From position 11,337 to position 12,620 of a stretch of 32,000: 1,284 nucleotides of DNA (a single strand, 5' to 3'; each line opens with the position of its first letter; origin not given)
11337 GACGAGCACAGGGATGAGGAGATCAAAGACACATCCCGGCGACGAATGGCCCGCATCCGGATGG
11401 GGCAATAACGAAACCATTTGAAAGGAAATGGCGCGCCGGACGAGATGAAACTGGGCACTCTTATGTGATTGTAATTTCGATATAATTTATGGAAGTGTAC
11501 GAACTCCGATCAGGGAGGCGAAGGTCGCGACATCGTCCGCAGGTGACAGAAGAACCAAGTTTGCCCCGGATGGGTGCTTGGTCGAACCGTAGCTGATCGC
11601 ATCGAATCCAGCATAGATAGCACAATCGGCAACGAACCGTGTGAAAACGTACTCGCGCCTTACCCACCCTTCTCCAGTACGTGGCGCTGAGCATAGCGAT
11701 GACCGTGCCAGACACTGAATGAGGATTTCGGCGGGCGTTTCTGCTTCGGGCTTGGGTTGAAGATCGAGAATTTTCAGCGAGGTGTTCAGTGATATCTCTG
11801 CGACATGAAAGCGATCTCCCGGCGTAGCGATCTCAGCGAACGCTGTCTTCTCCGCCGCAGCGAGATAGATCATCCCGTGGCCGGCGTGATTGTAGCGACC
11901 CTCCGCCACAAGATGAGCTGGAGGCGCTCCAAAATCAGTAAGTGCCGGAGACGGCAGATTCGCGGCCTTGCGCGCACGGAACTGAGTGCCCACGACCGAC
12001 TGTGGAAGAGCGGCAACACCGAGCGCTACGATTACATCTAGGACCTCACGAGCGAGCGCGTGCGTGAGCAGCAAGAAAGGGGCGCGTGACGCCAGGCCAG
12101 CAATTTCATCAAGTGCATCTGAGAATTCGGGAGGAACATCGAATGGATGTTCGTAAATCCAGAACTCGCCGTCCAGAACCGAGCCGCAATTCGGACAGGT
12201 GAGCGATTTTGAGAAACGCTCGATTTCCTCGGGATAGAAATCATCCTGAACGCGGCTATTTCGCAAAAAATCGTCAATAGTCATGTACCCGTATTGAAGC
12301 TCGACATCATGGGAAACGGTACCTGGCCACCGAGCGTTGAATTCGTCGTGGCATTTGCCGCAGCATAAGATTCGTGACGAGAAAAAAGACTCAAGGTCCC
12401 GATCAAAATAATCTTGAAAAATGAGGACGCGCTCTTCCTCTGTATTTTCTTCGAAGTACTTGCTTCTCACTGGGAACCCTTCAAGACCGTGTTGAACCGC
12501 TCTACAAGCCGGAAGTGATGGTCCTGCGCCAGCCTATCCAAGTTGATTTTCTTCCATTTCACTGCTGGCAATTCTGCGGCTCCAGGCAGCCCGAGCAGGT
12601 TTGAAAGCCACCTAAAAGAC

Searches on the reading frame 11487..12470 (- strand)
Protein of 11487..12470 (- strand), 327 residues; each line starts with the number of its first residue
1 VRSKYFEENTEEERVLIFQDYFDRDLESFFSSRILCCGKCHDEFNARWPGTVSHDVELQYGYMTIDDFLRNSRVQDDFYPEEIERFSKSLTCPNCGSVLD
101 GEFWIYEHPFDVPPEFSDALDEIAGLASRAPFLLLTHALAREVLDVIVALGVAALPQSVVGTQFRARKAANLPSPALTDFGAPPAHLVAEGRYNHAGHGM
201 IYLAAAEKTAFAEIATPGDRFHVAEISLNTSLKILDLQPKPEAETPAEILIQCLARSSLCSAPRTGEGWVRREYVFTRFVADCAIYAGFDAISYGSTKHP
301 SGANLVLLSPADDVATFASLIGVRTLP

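Call 3: search_protein_families(library=pfam, proteins=[window:11487-12470:-], max_evalue=0.01)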
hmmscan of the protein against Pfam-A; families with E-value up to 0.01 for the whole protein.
window:11487-12470:- (327 aa): 1 family
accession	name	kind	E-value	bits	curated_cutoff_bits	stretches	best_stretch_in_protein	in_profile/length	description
PF08808.17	RES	-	1.5e-16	61.3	23.2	1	176-311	11-141/157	RES domain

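Call 4: search_protein_families(library=padloc, proteins=[window:11487-12470:-], max_evalue=0.01)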
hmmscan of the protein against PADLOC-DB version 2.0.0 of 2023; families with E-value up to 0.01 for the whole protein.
window:11487-12470:- (327 aa): 0 families

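Call 16: find_homologous_proteins(query=window:11487-12470:-, max_evalue=0.001)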
Query window:11487-12470:- (327 aa): 133 proteins with E <= 0.001 among 6039 candidates; the best 120 are listed.
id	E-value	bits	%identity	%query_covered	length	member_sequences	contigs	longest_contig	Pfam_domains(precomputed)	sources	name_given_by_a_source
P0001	2.4e-173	594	100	81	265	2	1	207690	PF08808.18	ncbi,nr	ncbi:hypothetical protein EME01_05650 [Sinorhizobium meliloti]|nr:RES family NAD+ phosphorylase [Sin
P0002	1.0e-172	592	79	100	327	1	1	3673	PF08808.18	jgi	jgi:hypothetical protein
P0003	2.7e-168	577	77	100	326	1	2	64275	PF08808.18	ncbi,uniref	ncbi:RES family NAD+ phosphorylase [Mesorhizobium abyssinicae]|uniref:RES family NAD+ phosphorylase 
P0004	1.9e-156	538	73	100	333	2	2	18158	PF08808.18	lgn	-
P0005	2.4e-151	521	70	100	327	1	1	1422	PF08808.18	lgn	-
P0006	5.4e-147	507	66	100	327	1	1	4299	PF08808.18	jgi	jgi:RES domain-containing protein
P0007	1.3e-146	506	67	100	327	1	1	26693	PF08808.18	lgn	-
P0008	7.8e-142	490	68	100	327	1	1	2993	PF08808.18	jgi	jgi:RES domain-containing protein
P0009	7.6e-138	477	63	100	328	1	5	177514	PF08808.18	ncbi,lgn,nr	ncbi:RES domain-containing protein [Sinorhizobium medicae]|nr:RES domain-containing protein [Sinorhi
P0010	9.9e-138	477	62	100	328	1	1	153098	PF08808.18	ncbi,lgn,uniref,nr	ncbi:hypothetical protein ASD00_26835 [Ensifer sp. Root31]|uniref:RES family NAD+ phosphorylase n=1 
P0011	1.1e-136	473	63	100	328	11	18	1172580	PF08808.18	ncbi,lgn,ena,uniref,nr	ncbi:RES family NAD+ phosphorylase [Rhizobium sp. 9140]|uniref:RES family NAD+ phosphorylase n=1 Tax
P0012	4.3e-136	471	63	100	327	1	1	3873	PF08808.18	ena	-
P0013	1.1e-116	408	56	100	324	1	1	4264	PF08808.18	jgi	jgi:hypothetical protein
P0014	4.2e-115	402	55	100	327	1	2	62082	PF08808.18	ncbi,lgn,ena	-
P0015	3.2e-111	390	55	98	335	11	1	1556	PF08808.18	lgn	-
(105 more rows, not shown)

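Call 18: find_related_loci(query=A1, collection=genome_contigs, flank=10000)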
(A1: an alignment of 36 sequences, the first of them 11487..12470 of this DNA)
Query A1 (327 aa) in genome_contigs; peptide patterns used: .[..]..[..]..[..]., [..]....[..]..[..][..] (x = any residue, [..] = any of these).
123 stretches matched a pattern; 56 encode a relative of the query (tblastn E <= 1e-3); 55 distinct loci.
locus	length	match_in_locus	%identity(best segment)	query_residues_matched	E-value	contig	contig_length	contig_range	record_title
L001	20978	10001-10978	77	1-327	4e-172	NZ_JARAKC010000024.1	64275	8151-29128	Mesorhizobium abyssinicae strain LMG26967 NODE_24_length_64275_cov_29.732540, whole genome shotgun sequence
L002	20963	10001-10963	55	1-322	6e-114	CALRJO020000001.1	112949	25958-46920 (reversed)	MAG: Brevundimonas vancanneytii isolate JJ-HEJT-55-5-mx-bin530 genome assembly, contig: JJ-R213-45-C60, whole genome sho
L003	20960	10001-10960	51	1-323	5e-95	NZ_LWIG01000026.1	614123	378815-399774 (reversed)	Bradyrhizobium sacchari strain p9-20 contig56, whole genome shotgun sequence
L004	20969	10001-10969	49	1-326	2e-91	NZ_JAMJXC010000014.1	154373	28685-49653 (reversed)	Xanthobacter aminoxidans strain ATCC BAA-299 NODE_14_length_154373_cov_389.495157, whole genome shotgun sequence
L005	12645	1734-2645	41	2-308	2e-74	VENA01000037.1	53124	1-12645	MAG: Bacillota bacterium isolate MES13 c_000000000359, whole genome shotgun sequence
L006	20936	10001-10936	41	18-325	3e-74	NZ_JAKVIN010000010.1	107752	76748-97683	Shinella sedimenti strain B3.7 map unlocalized plasmid unnamed NODE_10_length_107752_cov_223.081532, whole genome shotgu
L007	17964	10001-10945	42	17-326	5e-73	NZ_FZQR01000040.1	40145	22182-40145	Mesorhizobium carmichaelinearum strain ICMP 18942, whole genome shotgun sequence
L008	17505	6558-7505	42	15-326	1e-71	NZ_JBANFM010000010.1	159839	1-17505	Sphingobium aromaticivastans strain DSM 105181 NODE_10_length_159839_cov_124.642205, whole genome shotgun sequence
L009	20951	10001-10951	41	12-323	3e-71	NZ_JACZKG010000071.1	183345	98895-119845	MAG: Devosia sp. isolate MAG39 rhizobiales_1_contig_1191876, whole genome shotgun sequence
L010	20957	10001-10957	40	12-326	7e-71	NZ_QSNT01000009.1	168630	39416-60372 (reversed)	Rhizobium sp. ICMP 5592 Scaffold9, whole genome shotgun sequence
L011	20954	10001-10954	40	12-326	2e-69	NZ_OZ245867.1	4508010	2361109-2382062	MAG: Novosphingobium sp. isolate 24d4e9de-832c-4126-82e8-0d1c83bf2bf4 chromosome 1, complete sequence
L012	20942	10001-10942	42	12-321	7e-69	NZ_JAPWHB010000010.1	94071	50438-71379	Hoeflea alexandrii strain G21627-S1 NODE_10_length_94071_cov_42.9094, whole genome shotgun sequence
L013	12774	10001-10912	38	2-308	1e-68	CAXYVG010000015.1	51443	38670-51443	MAG: uncultured bacterium isolate ERR13598973_concoct_86 genome assembly, contig: ERZ24875783.67, whole genome shotgun s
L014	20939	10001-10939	41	12-320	4e-68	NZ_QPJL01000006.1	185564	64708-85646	Paracoccus lutimaris strain CECT 8525 Ga0244622_106, whole genome shotgun sequence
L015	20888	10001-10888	42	17-308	2e-67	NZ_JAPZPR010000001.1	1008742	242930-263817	Sphingomonas faeni strain P400S1 NODE_1_length_1008742_cov_42.488951, whole genome shotgun sequence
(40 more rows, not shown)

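Call 44: search_protein_families(library=pfam, alignment_id=A2, max_evalue=0.0001)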
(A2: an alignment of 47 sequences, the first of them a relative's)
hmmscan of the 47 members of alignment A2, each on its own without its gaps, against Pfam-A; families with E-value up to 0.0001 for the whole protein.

A. member 1, L001:8738-9994:+ (419 aa): 0 families

B. families by the number of members that match (of 47 scanned): 24 families
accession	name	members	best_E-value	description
PF01844.29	HNH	2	1e-13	HNH endonuclease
PF04002.20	RadC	1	3.8e-42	RadC-like JAB domain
PF10686.14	YAcAr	1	2.8e-29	YspA, cpYpsA-related SLOG family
PF01555.25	N6_N4_Mtase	1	6.3e-29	DNA methylase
PF22769.1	DCD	1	5.3e-28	dCTP deaminase-like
PF04471.18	Mrr_cat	1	1.4e-27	Restriction endonuclease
PF00565.23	SNase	1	2.3e-26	Staphylococcal nuclease homologue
PF13365.12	Trypsin_2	1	4.8e-22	Trypsin-like peptidase domain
PF01935.23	DUF87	1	4.2e-15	Helicase HerA, central domain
PF00078.32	RVT_1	1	6.3e-14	Reverse transcriptase (RNA-dependent DNA polymerase)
PF14279.12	HNH_5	1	8.3e-14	HNH endonuclease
PF11740.13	KfrA_N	1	2.9e-12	Plasmid replication region DNA-binding N-term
PF01471.23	PG_binding_1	1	5.4e-12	Putative peptidoglycan binding domain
PF01548.23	DEDD_Tnp_IS110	1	3.2e-09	Transposase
PF00089.32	Trypsin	1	4.1e-08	Trypsin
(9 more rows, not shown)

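Call 45: search_protein_families(library=padloc, alignment_id=A2, max_evalue=0.00001)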
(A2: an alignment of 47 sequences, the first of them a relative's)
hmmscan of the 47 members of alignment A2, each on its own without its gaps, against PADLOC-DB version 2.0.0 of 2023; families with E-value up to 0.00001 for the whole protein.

A. member 1, L001:8738-9994:+ (419 aa): 0 families

B. families by the number of members that match (of 47 scanned): 117 families (the first 25 are shown)
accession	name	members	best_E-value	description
PDLC02960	RT-Protease_XI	1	1.2e-170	single gene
PDLC02959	RT-Protease_XI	1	2.9e-170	single gene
PDLC04103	HerA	1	1e-144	-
PDLC02961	RT-TIR_XII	1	3.4e-107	single gene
PDLC02962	RT-TIR_XII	1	1.6e-106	single gene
PDLC02965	RT-Toprim_I-C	1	6.3e-93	single gene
PDLC02968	RT-Toprim_I-C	1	5.2e-92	single gene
PDLC02966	RT-Toprim_I-C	1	3.9e-87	single gene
PDLC03229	MTase_II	1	7.1e-87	Type II methyltransferase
PDLC02963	RT-Toprim_I-C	1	4.6e-86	single gene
PDLC02967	RT-Toprim_I-C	1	6.7e-78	single gene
PDLC02964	RT-Toprim_I-C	1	1.1e-76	single gene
PDLC02956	RT_XIII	1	3.9e-74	-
PDLC02946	RT_III-A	1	1.6e-66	-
PDLC04105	HerA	1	5.2e-62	-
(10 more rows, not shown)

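Call 46: find_encoding_contigs(protein=P0002, flank=6000, max_places=3)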
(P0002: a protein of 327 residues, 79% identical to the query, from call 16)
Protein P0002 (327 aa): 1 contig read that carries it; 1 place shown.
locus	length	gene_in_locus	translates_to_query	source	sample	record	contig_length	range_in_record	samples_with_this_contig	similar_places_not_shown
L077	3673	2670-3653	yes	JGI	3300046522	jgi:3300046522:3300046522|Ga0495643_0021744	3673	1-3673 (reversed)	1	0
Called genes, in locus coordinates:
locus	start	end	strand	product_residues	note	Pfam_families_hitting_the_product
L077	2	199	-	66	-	?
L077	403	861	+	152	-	PF01381:HTH_3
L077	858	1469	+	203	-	PF02661:Fic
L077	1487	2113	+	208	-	-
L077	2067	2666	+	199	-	-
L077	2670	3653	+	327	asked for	PF08808:RES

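Call 47: find_encoding_contigs(protein=P0004, flank=6000, max_places=3)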
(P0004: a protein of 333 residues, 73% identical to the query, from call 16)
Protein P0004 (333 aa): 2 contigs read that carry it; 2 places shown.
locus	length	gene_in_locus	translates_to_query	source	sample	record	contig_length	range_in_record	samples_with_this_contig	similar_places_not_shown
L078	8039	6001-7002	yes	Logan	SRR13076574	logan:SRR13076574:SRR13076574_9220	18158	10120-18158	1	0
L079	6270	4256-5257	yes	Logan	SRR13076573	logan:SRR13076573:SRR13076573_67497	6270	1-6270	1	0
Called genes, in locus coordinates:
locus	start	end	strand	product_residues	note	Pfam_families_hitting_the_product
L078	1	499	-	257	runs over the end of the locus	-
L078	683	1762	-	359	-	PF04326:SLFN_AlbA_2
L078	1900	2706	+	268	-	-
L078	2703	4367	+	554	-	-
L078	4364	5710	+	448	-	-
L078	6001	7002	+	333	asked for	PF08808:RES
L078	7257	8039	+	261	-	?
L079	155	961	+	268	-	-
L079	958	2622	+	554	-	-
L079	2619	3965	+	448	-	-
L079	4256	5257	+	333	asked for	PF08808:RES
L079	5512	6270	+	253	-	?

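Call 48: find_encoding_contigs(protein=P0011, flank=6000, max_places=5)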
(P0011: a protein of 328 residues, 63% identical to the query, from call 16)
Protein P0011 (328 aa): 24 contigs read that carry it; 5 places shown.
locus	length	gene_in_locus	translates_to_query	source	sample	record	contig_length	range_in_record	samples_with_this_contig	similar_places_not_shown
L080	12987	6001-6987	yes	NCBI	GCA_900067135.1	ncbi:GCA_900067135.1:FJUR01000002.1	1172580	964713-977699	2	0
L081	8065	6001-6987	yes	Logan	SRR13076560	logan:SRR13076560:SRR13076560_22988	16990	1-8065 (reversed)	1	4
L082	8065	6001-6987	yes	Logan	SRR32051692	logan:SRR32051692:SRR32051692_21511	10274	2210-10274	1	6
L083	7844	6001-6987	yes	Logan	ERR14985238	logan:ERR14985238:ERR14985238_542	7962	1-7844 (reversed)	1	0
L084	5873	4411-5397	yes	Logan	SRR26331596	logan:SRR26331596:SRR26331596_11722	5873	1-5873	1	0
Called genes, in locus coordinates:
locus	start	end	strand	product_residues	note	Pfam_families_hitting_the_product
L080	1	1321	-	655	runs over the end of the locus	PF02463:SMC_N, PF11398:DUF2813 (faint), PF13175:AAA_15, PF13476:AAA_23, PF13304:AAA_21, PF20469:OLD-like_TOPRIM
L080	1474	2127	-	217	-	-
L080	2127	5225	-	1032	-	PF02384:N6_Mtase, PF20473:MmeI_Mtase (weak), PF07669:Eco57I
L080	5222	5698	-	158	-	-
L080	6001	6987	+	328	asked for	PF08808:RES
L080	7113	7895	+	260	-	-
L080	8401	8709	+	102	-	PF04221:RelB, PF21217:PaaA2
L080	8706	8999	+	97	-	PF05016:ParE_toxin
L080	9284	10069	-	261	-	PF00561:Abhydrolase_1 (faint), PF12697:Abhydrolase_6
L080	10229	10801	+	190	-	PF07638:Sigma70_ECF (faint), PF04542:Sigma70_r2, PF08281:Sigma70_r4_2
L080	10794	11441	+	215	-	PF06532:NrsF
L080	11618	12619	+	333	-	PF10340:Say1_Mug180, PF20434:BD-FAE (weak), PF07859:Abhydrolase_3, PF00326:Peptidase_S9 (faint)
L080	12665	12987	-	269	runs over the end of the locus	PF00106:adh_short, PF08659:KR, PF01370:Epimerase (weak), PF13561:adh_short_C2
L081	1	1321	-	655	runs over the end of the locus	PF02463:SMC_N, PF11398:DUF2813 (faint), PF13175:AAA_15, PF13476:AAA_23, PF13304:AAA_21, PF20469:OLD-like_TOPRIM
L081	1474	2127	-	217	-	-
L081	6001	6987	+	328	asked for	PF08808:RES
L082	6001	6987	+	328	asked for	PF08808:RES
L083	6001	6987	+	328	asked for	PF08808:RES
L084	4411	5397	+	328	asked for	PF08808:RES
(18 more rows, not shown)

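Call 65: search_protein_families(library=pfam, proteins=[L001:8738-9994:+, L078:4364-5707:+, L078:7257-8039:+, L080:7113-7892:+], max_evalue=0.01)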
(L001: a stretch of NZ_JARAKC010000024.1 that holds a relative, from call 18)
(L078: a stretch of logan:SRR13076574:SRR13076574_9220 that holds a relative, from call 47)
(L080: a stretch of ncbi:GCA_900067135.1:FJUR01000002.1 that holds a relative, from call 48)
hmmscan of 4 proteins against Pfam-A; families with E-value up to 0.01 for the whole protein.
L001:8738-9994:+ (419 aa): 0 families

L078:4364-5707:+ (448 aa): 0 families

L078:7257-8039:+ (261 aa): 0 families

L080:7113-7892:+ (260 aa): 0 families

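Call 67: predict_structure(alignment_id=A1)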
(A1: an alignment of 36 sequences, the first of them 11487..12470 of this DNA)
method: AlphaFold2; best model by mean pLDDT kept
length: 327 residues; sequences in the alignment: 36
mean_pLDDT: 86.5   pTM: 0.79
mean pLDDT of the five models: 86.5, 84.9, 84.7, 81.3, 79.2
residues with pLDDT >= 90: 159; 70-90: 140; 50-70: 26; < 50: 2
segments of 3 or more residues with pLDDT < 50: none
pLDDT, mean of each block of 10 residues (from residue 1): 84 93 83 70 77 55 85 90 92 86 76 81 87 90 97 95 94 92 89 88 95 88 96 92 87 87 61 84 97 88 92 94 95
secondary structure, 60 per line:
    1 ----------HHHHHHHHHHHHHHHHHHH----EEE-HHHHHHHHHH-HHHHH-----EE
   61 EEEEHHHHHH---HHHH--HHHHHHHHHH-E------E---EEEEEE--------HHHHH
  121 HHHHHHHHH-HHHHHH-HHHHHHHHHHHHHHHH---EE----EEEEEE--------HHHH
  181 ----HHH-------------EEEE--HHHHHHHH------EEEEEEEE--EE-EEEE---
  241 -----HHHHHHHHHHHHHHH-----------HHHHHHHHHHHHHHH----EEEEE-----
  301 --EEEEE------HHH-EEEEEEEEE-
elements in order: H11-29 E34-36 H38-47 H49-53 E59-64 H65-70 H74-77 H80-89 E102-107 H116-129 H131-136 H138-153 E163-168 H177-180 E201-204 H207-214 E221-228 E234-237 H246-260 H272-286 E291-295 E303-307 E318-326
